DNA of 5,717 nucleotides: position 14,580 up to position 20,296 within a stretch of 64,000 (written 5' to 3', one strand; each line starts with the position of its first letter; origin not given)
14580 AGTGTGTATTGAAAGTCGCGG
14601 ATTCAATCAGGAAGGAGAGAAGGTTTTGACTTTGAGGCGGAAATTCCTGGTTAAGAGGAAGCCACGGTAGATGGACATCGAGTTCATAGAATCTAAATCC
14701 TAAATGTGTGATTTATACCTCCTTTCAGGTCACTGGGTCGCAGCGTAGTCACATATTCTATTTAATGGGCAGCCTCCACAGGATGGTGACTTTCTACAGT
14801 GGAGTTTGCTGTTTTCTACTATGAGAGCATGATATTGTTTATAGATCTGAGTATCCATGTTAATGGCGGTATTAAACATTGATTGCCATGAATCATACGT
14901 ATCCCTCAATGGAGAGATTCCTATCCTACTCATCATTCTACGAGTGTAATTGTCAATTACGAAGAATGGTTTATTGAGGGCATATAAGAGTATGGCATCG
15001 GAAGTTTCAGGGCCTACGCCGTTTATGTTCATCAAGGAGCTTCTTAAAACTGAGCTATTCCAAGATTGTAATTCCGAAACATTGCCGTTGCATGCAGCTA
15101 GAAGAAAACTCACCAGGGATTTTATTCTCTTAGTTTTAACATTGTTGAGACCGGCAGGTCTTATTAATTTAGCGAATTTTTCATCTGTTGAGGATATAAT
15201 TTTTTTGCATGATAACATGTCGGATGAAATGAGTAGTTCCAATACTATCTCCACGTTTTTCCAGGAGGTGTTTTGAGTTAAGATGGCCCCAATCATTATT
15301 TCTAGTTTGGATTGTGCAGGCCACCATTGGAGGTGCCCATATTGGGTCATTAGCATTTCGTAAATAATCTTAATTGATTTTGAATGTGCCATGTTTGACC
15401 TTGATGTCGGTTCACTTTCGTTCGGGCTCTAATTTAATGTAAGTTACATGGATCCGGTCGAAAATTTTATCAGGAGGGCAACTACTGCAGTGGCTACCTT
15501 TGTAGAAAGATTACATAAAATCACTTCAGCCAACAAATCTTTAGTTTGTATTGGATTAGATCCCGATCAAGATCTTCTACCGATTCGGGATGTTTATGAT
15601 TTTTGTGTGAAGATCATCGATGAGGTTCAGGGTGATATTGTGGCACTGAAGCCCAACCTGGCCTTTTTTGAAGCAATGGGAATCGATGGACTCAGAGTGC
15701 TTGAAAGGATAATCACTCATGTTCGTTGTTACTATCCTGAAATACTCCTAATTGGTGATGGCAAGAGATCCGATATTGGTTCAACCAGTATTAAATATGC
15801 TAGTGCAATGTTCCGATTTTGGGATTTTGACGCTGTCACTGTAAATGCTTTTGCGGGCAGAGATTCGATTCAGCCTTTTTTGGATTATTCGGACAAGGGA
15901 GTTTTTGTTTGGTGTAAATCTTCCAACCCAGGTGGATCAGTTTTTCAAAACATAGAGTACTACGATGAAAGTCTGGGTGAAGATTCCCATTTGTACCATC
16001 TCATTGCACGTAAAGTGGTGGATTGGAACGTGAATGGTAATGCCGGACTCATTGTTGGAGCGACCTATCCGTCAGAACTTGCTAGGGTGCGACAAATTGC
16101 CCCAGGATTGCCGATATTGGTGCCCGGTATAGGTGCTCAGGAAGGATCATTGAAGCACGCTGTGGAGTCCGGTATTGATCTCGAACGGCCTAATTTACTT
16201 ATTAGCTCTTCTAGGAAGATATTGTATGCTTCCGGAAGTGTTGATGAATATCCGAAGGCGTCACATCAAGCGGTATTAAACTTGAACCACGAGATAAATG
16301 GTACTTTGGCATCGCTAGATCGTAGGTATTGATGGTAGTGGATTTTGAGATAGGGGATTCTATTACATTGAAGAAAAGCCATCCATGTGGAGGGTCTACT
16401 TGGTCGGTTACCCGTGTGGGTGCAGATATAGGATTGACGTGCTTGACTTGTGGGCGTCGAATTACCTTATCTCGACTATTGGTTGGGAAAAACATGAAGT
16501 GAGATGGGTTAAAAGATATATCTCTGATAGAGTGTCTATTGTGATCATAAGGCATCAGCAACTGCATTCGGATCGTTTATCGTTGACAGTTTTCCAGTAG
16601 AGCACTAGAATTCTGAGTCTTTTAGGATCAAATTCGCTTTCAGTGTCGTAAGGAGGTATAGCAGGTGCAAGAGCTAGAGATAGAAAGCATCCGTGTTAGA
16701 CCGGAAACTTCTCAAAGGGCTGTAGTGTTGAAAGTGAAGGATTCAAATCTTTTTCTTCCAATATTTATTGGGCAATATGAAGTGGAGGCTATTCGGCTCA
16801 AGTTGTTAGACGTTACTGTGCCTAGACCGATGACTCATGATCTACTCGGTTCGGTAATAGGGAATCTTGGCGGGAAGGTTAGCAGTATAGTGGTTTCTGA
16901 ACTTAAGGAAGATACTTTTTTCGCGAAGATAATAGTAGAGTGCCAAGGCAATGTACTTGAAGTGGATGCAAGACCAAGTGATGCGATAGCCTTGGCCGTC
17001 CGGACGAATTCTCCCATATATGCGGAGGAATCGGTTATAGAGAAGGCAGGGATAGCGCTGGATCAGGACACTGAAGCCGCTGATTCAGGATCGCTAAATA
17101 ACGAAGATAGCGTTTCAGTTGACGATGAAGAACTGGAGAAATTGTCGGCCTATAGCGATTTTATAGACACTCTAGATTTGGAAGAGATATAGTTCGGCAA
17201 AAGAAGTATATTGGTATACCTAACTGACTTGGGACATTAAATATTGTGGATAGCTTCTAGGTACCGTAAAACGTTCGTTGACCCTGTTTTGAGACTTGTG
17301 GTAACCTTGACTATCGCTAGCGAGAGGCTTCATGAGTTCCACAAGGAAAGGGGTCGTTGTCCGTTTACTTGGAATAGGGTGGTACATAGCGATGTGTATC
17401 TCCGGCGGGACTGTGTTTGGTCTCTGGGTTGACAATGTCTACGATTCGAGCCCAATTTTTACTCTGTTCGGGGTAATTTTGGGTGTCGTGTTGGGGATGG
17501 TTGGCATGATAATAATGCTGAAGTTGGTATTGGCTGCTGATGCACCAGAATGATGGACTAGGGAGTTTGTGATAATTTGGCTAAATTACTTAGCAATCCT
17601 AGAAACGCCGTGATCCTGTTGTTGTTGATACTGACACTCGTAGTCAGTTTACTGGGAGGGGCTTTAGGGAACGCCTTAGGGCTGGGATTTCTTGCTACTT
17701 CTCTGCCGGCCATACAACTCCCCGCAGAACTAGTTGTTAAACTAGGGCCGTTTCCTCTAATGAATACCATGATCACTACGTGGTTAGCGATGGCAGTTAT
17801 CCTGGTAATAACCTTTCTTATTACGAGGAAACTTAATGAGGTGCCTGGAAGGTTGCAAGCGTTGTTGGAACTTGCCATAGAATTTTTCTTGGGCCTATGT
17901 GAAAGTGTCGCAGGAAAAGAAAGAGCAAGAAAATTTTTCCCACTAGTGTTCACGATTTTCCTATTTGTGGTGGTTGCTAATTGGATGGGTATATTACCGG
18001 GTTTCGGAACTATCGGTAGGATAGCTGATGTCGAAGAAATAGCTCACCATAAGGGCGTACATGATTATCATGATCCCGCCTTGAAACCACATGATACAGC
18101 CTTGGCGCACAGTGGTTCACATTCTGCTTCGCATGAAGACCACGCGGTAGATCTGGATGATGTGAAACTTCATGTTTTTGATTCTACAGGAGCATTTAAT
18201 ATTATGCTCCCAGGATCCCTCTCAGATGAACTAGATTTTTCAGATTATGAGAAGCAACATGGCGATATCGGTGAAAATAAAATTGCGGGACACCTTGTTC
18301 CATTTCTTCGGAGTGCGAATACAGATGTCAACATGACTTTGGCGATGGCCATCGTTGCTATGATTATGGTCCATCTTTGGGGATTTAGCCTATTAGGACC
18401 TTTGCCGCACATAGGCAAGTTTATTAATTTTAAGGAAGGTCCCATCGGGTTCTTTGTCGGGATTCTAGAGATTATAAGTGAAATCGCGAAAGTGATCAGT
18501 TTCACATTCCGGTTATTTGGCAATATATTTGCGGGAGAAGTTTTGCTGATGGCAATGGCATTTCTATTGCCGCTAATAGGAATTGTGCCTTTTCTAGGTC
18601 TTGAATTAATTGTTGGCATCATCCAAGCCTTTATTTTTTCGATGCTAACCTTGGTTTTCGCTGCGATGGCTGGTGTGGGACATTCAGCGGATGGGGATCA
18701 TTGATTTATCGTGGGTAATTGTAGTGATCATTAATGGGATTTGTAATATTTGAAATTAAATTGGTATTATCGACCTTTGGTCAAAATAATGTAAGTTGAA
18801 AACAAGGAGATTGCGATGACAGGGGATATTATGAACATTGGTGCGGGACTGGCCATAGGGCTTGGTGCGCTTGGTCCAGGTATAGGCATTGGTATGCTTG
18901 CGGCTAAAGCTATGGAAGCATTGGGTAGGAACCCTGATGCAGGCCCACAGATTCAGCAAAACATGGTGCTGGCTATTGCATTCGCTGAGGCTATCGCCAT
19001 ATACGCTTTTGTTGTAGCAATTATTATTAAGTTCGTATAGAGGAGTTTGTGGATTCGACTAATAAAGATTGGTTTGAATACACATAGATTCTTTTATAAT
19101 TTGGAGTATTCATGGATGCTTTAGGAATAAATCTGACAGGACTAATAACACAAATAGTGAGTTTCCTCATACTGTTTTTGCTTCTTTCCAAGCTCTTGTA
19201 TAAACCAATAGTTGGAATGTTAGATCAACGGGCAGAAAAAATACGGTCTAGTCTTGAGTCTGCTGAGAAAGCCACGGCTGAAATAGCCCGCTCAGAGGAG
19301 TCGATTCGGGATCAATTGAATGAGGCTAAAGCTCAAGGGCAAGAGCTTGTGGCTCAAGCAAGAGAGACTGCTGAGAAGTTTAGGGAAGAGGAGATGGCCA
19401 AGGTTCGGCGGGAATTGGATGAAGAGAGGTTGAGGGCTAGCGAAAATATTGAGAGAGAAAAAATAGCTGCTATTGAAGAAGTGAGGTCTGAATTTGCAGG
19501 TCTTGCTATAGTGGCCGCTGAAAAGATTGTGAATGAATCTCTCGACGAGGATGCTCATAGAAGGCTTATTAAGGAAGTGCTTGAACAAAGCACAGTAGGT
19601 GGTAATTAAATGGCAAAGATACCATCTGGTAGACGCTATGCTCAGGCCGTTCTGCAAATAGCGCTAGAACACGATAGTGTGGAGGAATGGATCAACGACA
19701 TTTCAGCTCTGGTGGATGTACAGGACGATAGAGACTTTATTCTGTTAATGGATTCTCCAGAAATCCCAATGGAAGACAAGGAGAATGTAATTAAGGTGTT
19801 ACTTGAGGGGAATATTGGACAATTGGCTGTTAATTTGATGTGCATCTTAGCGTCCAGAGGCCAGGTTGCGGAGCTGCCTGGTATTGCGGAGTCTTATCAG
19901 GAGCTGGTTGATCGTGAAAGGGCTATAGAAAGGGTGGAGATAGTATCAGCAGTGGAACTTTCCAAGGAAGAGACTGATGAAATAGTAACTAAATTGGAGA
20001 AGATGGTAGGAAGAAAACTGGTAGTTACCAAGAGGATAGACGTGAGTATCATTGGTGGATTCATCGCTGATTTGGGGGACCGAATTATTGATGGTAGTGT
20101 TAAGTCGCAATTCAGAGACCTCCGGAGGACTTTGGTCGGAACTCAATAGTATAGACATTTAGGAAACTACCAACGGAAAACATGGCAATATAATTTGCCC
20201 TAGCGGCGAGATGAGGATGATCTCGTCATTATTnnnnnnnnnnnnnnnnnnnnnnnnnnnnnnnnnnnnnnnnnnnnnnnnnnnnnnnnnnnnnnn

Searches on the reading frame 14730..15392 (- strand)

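Call 33: search_protein_families(library=pfam, proteins=[window:14730-15392:-], max_evalue=0.00001)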
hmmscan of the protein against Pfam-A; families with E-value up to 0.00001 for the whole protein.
window:14730-15392:- (220 aa): 1 family
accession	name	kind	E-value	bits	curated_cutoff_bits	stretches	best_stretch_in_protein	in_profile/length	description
PF00730.31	HhH-GPD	-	2.5e-13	50.7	26.2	1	34-167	1-96/108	HhH-GPD superfamily base excision DNA repair protein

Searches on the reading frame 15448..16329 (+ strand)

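Call 33: search_protein_families(library=pfam, proteins=[window:15448-16329:+], max_evalue=0.00001)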
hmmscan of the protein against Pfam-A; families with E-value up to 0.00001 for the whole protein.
window:15448-16329:+ (294 aa): 1 family
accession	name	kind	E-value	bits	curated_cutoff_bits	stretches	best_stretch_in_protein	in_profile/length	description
PF00215.30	OMPdecase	-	1.8e-22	80.7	27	1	32-263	2-213/221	Orotidine 5'-phosphate decarboxylase / HUMPS family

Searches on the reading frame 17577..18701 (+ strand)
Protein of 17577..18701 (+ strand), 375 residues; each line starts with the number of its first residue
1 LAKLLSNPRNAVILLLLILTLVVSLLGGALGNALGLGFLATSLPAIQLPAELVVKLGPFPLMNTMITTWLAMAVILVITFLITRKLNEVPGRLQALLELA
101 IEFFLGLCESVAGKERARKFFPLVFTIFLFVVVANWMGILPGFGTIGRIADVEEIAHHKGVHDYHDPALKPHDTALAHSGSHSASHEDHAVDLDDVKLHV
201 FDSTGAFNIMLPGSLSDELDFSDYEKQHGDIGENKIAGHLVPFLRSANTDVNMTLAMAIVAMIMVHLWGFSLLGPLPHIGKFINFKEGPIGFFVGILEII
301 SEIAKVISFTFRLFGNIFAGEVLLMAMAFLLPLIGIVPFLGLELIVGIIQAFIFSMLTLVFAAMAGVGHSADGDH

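Call 33: search_protein_families(library=pfam, proteins=[window:17577-18701:+], max_evalue=0.00001)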
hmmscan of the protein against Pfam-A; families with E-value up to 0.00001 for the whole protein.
window:17577-18701:+ (375 aa): 1 family
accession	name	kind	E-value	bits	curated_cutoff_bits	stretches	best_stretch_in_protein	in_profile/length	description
PF00119.25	ATP-synt_A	-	2.1e-41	142.6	33.9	2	240-362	77-216/217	ATP synthase A chain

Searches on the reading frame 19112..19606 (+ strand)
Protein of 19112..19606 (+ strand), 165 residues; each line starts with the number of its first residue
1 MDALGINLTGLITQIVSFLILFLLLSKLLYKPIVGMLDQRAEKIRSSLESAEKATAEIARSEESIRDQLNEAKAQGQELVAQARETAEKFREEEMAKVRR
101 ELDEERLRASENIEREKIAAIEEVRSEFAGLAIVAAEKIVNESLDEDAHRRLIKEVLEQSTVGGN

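Call 34: search_protein_families(library=pfam, proteins=[window:19112-19606:+], max_evalue=0.00001)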
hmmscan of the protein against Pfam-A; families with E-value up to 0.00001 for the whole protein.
window:19112-19606:+ (165 aa): 1 family
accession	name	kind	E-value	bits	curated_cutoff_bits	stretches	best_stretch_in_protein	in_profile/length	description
PF00430.23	ATP-synt_B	-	2.9e-24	86.1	28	1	11-140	2-131/132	ATP synthase B/B' CF(0)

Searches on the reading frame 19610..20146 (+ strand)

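Call 34: search_protein_families(library=pfam, proteins=[window:19610-20146:+], max_evalue=0.00001)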
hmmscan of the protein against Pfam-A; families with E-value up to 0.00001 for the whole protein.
window:19610-20146:+ (179 aa): 1 family
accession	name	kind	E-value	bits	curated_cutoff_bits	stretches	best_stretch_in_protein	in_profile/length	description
PF00213.23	OSCP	-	3.4e-43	148.1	22.3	1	8-175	3-172/172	ATP synthase delta (OSCP) subunit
